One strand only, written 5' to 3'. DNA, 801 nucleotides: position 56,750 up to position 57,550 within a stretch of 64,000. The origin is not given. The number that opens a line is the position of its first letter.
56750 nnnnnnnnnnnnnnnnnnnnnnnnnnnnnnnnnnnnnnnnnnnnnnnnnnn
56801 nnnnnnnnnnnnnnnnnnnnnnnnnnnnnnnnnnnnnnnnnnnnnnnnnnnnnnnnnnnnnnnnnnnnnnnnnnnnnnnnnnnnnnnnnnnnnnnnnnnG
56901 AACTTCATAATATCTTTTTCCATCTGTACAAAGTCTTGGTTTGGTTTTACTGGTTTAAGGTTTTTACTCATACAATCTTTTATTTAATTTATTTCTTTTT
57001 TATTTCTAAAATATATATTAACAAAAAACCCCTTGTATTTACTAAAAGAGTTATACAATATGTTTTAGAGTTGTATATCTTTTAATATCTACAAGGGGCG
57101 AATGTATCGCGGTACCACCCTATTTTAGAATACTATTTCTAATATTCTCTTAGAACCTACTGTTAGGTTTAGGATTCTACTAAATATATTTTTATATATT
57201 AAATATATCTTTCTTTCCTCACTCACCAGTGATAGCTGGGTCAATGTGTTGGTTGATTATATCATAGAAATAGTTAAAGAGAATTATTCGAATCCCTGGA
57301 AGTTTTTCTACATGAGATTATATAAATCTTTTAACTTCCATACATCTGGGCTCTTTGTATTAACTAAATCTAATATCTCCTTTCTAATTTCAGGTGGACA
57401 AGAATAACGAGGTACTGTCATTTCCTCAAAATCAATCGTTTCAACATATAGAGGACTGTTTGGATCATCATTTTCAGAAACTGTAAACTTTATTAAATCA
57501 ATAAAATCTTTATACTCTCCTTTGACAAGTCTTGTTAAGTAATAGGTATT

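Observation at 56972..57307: T-box riboswitch controlling ileS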

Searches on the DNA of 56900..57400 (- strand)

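Call 4: search_rna_families(source=window, start=56900, end=57400, threshold=evalue, max_evalue=10, show_alignments=5)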
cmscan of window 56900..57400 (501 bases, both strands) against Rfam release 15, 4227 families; matches with E-value up to 10: 6.
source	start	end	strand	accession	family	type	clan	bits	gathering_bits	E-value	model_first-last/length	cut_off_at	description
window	57091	57253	-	RF00230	T-box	Cis-reg; leader;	-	49.7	93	5.5e-10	1-219/219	no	T-box leader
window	57028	57099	-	RF03556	mir-559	Gene; miRNA;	-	22.4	95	0.079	1-91/91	no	mir-559 microRNA precursor family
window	57027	57099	+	RF04109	mir-1305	Gene; miRNA;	-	16.4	63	3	1-83/83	no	mir-1305 microRNA precursor family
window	57099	57160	-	RF02447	SpR19_sRNA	Gene; sRNA;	-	16.1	79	3.2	1-123/123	no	Streptococcus sRNA SpR19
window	57032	57096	+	RF04150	MIR2655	Gene; miRNA;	-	14.4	122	9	1-267/267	no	MIR2655 microRNA precursor family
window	57265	57373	+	RF01295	SCARNA7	Gene; snRNA; snoRNA; scaRNA;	-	11.6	65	1.1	1-330/330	no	Small Cajal body-specific RNA 7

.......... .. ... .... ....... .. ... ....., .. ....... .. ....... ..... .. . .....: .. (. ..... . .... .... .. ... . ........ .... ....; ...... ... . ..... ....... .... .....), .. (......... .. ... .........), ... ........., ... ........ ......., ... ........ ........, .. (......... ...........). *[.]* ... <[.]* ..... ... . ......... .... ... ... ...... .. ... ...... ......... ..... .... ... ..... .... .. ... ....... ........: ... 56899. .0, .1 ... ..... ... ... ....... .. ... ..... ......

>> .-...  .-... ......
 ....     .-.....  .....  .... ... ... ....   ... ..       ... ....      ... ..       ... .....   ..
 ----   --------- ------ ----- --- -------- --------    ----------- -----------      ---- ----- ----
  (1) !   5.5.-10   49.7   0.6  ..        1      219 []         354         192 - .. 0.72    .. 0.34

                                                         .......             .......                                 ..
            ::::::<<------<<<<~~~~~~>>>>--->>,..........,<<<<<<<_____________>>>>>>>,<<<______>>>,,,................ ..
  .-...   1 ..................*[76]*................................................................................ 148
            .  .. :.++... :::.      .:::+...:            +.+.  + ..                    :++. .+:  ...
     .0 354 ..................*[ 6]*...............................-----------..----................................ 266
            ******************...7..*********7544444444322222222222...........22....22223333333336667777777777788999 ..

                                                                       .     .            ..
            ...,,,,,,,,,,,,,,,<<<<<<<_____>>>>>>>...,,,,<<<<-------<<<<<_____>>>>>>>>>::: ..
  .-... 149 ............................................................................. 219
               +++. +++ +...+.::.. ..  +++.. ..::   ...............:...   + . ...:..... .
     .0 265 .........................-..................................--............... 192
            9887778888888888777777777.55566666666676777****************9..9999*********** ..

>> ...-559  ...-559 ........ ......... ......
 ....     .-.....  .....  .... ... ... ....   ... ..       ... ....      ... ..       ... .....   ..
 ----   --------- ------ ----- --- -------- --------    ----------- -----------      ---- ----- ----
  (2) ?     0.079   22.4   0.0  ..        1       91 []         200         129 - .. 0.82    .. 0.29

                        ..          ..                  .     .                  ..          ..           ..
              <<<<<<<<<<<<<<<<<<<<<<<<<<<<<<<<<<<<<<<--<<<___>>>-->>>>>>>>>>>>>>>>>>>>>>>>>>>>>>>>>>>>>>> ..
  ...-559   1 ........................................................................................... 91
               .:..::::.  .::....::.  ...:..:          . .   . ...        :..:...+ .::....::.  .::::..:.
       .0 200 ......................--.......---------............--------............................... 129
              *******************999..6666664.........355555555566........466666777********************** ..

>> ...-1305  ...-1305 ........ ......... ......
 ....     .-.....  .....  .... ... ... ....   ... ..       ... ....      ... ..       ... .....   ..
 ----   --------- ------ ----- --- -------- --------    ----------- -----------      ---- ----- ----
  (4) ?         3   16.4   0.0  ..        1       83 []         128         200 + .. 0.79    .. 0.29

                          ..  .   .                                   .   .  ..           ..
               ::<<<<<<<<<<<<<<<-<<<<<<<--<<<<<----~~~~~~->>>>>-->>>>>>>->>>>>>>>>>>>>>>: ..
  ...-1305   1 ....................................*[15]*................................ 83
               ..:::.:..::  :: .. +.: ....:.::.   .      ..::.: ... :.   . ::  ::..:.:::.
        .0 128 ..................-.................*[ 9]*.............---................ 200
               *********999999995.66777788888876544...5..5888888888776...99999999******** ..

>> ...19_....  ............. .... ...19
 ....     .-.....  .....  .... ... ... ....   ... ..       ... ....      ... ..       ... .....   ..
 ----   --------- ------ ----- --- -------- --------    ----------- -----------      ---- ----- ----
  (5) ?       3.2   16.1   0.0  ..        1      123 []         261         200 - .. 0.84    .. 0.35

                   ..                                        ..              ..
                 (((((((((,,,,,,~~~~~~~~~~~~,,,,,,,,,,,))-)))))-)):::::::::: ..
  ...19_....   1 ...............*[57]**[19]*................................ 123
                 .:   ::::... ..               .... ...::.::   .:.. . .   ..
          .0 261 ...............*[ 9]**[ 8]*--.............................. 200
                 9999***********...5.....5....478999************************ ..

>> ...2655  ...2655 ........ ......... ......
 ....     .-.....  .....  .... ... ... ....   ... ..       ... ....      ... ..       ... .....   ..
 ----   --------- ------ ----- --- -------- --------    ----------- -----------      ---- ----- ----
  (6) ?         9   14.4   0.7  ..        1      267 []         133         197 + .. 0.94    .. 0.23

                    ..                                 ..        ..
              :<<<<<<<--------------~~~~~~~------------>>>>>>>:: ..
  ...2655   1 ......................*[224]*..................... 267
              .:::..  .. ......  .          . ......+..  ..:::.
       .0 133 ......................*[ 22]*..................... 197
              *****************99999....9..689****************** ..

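Call 59: build_rna_model(alignment_id=A3, structure=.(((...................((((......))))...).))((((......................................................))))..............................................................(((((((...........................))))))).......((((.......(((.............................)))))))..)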
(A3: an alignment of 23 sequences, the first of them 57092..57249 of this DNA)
Model R1 built from alignment A3 (23 sequences, 268 columns); structure: as given.
model positions 177; base pairs 25; branch points 3; effective number of sequences 5.65; information 0.59 bits per position. Calibrated on 0.2 Mb of random sequence (short: E-values are rough).
structure used (alignment columns):
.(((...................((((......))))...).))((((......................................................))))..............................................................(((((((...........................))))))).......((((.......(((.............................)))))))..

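Call 60: search_with_rna_model(model_id=R1, sources=[window, L001, L002, L003, L004, L005, L006, L007, L008, L009, L010, L011, L012, L013, L014, L015, L016, L017, L018, L019, L020, L021, L022, L023, L024, L025, L026, L027, L028, L029, L030, L031, L032, L033, L034, L035, L036, L037, L038, L039, L040, L041, L042, L043, L044, L045, L046, L047, L048, L049, L050, L051, L052, L053, L054, L055, L056, L057, L058, L059, L060, L061, L062, L063, L064, L065, L066, L067, L068, L069, L070, L071, L072, L073, L074, L075, L076, L077, L078, L079, L080], max_evalue=1)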
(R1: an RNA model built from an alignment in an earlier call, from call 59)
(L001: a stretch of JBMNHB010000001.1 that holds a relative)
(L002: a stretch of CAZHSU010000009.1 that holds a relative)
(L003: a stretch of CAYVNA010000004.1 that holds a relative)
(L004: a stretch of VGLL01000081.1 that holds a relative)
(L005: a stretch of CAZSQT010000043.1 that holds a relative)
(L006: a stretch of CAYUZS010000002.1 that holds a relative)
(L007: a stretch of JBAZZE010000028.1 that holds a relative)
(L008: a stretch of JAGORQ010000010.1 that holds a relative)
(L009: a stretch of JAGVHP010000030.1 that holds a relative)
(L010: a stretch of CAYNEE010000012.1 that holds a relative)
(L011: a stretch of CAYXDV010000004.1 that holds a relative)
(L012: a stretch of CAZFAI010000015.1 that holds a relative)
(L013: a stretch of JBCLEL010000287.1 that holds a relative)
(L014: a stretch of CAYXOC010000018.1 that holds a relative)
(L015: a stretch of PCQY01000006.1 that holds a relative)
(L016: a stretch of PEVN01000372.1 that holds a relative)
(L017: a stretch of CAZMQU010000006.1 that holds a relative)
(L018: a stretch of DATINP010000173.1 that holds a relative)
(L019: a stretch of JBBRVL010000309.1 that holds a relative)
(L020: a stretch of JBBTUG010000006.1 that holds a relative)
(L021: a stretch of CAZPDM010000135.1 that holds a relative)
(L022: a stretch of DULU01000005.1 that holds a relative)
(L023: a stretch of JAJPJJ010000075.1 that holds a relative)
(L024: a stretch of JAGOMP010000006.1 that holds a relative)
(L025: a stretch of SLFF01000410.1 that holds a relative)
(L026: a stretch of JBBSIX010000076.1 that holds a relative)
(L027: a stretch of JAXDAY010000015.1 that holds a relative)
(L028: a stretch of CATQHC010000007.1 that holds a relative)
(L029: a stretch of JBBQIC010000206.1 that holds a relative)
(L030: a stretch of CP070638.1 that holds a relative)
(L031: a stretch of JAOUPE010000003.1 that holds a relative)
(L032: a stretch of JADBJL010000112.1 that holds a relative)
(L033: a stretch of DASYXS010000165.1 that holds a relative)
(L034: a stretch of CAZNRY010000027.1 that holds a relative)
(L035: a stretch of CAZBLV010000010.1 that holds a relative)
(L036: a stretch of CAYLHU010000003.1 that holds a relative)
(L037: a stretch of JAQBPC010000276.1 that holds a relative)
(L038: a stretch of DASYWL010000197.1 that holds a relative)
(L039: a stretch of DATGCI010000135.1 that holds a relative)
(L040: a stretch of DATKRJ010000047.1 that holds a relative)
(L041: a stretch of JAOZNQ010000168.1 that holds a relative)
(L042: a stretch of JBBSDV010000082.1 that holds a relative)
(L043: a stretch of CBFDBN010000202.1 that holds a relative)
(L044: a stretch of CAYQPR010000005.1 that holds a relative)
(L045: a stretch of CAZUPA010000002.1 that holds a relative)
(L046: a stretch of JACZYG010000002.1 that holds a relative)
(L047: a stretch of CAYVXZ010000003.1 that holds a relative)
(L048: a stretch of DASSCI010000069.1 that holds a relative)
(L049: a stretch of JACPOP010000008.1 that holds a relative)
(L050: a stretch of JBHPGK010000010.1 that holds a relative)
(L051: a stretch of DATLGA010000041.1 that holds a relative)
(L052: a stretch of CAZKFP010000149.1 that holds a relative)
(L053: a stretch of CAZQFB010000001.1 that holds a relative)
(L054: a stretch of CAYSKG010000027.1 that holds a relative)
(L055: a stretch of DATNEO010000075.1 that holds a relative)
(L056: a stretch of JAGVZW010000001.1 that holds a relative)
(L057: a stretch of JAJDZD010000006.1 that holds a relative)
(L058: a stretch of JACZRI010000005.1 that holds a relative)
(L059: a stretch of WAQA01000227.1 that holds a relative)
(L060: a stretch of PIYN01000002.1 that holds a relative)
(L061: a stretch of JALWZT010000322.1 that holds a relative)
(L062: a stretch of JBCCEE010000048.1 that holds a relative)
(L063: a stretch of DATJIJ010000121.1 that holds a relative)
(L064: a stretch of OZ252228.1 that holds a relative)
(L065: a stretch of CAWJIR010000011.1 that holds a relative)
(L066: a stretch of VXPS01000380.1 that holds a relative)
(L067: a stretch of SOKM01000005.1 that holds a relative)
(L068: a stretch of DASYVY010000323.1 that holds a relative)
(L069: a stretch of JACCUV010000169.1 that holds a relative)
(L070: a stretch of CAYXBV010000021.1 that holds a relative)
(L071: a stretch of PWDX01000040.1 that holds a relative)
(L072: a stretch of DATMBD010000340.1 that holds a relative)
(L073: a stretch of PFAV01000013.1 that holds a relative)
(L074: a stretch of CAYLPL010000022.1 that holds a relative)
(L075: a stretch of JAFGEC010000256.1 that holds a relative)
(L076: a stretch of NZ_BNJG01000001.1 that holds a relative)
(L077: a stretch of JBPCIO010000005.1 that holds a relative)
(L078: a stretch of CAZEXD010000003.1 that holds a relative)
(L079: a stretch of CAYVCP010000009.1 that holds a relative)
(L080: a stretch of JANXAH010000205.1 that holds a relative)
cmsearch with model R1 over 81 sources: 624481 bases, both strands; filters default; matches with E-value up to 1: 16.
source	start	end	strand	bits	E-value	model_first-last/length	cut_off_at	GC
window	57092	57249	-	153.2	2.3e-29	1-177/177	no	0.34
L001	2232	2384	+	149.7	1.2e-28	1-177/177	no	0.35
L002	1961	2126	+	148.3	2.4e-28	1-177/177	no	0.33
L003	2273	2425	+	129.3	2.1e-24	1-177/177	no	0.41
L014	2318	2397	+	24.6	0.013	105-175/177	no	0.62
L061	1898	1961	+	23.9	0.019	117-175/177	no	0.64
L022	2385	2423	+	23.8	0.02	141-175/177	no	0.54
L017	2288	2445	+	23.8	0.02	1-177/177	no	0.52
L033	2371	2423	+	21.7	0.053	118-175/177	no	0.77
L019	307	339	+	21.2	0.068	141-175/177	no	0.52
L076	1560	1596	+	20.8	0.081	141-175/177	no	0.59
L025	2145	2332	+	19.6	0.15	1-177/177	no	0.56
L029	1153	1187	+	19.1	0.19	141-175/177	no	0.57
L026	1030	1202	+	17.7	0.37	1-177/177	no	0.61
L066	1637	1699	+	15.7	0.96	117-175/177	no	0.75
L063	2394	2462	+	15.6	0.97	108-175/177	no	0.59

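Call 61: search_with_rna_model(model_id=R1, sources=[L081, L082, L083, L084, L085, L086, L087, L088, L089, L090, L091, L092, L093, L094, L095, L096, L097, L098, L099, L100, L101, L102, L103, L104, L105, L106, L107, L108, L109, L110, L111, L112, L113, L114, L115, L116, L117, L118, L119, L120, L121, L122, L123, L124, L125, L126, L127, L128, L129, L130, L131, L132, L133], max_evalue=1)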
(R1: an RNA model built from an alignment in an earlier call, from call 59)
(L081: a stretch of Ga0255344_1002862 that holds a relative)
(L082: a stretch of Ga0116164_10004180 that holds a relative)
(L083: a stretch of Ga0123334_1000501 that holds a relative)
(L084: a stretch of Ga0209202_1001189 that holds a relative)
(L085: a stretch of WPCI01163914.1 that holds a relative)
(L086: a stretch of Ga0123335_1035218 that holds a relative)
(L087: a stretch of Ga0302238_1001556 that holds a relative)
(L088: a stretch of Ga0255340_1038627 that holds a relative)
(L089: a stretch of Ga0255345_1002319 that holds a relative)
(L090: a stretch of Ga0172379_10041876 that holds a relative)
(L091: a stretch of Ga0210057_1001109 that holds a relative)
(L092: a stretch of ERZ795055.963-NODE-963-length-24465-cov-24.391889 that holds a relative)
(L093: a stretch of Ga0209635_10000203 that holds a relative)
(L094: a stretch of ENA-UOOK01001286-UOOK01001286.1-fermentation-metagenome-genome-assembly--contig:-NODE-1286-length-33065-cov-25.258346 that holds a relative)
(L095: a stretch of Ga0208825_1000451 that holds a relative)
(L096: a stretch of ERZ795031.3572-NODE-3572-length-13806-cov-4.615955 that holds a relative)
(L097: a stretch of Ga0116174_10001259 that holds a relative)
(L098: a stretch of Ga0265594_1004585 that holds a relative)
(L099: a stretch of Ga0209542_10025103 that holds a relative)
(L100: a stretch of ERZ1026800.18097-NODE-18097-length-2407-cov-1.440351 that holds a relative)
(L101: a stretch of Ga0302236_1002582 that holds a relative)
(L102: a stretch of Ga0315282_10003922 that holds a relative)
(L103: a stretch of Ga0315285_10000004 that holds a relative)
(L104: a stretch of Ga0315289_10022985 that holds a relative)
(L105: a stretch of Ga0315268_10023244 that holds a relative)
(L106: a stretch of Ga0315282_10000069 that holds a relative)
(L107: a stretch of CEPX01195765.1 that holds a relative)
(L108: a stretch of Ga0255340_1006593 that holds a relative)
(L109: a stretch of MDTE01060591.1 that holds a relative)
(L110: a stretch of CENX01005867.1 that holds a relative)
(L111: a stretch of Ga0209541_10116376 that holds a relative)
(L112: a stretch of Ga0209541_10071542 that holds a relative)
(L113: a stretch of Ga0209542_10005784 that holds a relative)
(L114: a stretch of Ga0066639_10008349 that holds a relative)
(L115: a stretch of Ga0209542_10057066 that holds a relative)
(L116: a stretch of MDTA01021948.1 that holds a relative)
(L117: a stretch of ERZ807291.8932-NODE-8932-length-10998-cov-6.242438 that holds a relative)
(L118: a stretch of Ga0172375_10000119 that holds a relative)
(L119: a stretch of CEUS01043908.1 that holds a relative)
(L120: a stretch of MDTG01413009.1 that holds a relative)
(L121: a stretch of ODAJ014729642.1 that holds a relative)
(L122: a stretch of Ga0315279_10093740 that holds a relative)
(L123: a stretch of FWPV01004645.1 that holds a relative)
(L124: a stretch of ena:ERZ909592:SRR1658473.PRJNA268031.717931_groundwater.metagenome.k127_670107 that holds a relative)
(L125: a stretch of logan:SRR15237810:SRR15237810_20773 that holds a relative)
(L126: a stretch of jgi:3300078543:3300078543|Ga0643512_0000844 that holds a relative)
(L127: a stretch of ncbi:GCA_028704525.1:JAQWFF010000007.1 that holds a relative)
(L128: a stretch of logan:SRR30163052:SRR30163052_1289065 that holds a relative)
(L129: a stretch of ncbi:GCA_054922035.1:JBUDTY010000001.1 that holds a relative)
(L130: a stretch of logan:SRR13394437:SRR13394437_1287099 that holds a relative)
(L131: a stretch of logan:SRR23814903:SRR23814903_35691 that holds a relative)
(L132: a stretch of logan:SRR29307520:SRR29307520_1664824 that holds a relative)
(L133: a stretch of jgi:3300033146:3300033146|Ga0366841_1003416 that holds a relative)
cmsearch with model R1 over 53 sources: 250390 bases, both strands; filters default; matches with E-value up to 1: 24.
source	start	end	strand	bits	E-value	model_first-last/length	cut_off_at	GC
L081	1226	1379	+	155.2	3.5e-30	1-177/177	no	0.33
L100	1034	1187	+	155.2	3.5e-30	1-177/177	no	0.33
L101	1226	1379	+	155.2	3.5e-30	1-177/177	no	0.33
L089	1239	1392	+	154.6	4.5e-30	1-177/177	no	0.34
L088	686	836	+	154.1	6e-30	1-177/177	no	0.35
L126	962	1130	+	152.3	1.4e-29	1-177/177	no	0.41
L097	1237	1391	+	148.9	7e-29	1-177/177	no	0.34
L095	1248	1419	+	139.4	6.7e-27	1-177/177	no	0.45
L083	1271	1419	+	133.5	1.2e-25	1-177/177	no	0.37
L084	1272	1420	+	132.2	2.2e-25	1-177/177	no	0.38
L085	1273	1421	+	132.2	2.2e-25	1-177/177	no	0.38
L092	692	840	+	132.2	2.2e-25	1-177/177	no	0.38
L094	1273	1421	+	132.2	2.2e-25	1-177/177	no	0.38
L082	1275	1423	+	131.8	2.5e-25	1-177/177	no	0.37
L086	142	324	+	129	9.7e-25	1-177/177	no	0.52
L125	953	1132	+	126.8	2.8e-24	1-177/177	no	0.48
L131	1251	1440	+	107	3.7e-20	1-177/177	no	0.48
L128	966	1135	+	106.1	5.6e-20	1-177/177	no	0.42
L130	950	1148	+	103.4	2.1e-19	1-177/177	no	0.39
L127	1009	1134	+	93.5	2.4e-17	1-177/177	no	0.37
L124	960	1133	+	92.8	3.4e-17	1-177/177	no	0.47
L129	672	884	+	92.2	4.5e-17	1-177/177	no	0.44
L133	1185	1389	+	92.1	4.6e-17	1-177/177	no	0.32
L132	1229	1445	+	71.4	9.8e-13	1-177/177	no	0.55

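Call 83: search_with_rna_model(model_id=R1, sources=[L004, L005, L006, L007, L008, L009, L010, L011, L012, L015, L020, L090, L091], filters=off, max_evalue=10)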
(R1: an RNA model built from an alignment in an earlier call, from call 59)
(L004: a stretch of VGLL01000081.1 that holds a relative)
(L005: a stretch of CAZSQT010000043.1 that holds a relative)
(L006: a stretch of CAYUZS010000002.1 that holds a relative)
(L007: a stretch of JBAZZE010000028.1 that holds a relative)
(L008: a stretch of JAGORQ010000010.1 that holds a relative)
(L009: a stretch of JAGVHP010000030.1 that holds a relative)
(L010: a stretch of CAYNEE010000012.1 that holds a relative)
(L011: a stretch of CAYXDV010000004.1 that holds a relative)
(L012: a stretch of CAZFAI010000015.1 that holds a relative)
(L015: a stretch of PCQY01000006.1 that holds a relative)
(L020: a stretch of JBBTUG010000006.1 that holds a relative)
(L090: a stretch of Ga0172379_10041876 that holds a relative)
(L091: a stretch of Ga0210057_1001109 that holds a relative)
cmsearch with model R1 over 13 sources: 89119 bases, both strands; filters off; matches with E-value up to 10: 9.
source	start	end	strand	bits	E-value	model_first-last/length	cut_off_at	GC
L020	465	500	+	8.9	3.4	32-69/177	no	0.25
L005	6038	6133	-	8.5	4.1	1-177/177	no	0.32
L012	5165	5320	+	8.2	4.9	1-177/177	no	0.33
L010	5896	6044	-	8.2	4.9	1-177/177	no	0.32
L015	2848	3042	+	7.7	6.1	1-177/177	no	0.38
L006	802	928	-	7.6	6.4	1-177/177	no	0.32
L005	5270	5411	-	7.6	6.5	1-177/177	no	0.34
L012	3553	3648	-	7.4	7.2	1-177/177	no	0.38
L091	2546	2632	+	6.8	9.7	1-177/177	no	0.29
